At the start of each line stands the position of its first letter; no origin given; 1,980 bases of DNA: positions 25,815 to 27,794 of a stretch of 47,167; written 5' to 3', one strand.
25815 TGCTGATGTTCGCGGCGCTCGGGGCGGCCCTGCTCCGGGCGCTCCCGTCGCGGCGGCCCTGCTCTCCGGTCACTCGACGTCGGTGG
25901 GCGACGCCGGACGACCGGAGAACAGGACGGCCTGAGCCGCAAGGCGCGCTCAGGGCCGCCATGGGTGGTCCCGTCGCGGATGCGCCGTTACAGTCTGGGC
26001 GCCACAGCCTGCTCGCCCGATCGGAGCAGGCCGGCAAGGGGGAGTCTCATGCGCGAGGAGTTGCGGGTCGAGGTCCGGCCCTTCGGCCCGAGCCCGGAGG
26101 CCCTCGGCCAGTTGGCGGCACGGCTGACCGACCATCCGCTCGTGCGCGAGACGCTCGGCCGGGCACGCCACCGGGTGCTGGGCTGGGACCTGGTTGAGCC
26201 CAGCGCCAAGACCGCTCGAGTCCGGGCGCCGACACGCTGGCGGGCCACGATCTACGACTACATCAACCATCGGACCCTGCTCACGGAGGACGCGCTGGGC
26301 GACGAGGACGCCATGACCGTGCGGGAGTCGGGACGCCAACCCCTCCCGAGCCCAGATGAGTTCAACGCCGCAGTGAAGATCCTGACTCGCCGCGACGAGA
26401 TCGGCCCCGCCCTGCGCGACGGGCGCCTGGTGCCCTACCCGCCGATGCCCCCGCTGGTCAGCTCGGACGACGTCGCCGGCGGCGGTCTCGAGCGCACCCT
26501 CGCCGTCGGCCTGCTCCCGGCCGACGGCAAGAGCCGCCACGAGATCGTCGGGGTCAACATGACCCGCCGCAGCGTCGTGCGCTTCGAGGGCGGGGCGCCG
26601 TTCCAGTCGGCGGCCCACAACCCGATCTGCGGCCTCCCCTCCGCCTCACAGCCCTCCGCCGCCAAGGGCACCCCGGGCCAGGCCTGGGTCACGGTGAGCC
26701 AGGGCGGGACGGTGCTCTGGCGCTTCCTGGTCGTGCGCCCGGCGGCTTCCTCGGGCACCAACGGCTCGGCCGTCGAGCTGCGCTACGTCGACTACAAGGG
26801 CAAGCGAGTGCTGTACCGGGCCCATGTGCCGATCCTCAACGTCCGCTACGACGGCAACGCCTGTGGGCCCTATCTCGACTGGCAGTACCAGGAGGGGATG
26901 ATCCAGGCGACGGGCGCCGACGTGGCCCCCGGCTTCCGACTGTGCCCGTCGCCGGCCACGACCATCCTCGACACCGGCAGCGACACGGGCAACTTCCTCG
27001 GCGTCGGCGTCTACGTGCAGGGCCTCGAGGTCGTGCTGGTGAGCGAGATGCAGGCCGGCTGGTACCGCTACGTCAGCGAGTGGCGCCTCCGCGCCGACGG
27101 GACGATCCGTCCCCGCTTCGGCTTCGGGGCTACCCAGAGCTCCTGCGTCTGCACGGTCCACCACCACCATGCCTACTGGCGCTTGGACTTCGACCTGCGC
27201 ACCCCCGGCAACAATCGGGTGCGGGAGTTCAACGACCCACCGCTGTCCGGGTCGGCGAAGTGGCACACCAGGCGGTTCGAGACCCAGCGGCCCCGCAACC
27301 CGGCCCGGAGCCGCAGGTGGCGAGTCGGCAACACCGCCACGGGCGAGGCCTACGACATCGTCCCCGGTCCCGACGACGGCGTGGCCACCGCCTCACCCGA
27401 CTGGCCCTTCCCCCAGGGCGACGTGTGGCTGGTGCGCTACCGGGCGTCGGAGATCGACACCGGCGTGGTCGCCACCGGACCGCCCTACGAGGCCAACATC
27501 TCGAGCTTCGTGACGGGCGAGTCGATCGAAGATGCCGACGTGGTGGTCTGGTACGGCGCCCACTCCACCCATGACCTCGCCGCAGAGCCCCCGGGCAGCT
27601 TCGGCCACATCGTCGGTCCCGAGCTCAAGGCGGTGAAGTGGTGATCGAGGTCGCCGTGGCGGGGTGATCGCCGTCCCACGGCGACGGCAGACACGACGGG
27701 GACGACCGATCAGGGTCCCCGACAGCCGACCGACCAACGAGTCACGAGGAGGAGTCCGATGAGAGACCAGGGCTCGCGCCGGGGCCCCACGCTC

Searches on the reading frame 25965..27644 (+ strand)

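Call 24: search_protein_families(library=pfam, proteins=[window:25965-27644:+], max_evalue=0.01)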
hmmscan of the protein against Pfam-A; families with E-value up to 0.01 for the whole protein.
window:25965-27644:+ (559 aa): 1 family
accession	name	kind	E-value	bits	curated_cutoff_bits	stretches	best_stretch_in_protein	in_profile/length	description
PF01179.26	Cu_amine_oxid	-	1.8e-07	30.9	27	1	394-536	204-376/407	Copper amine oxidase, enzyme domain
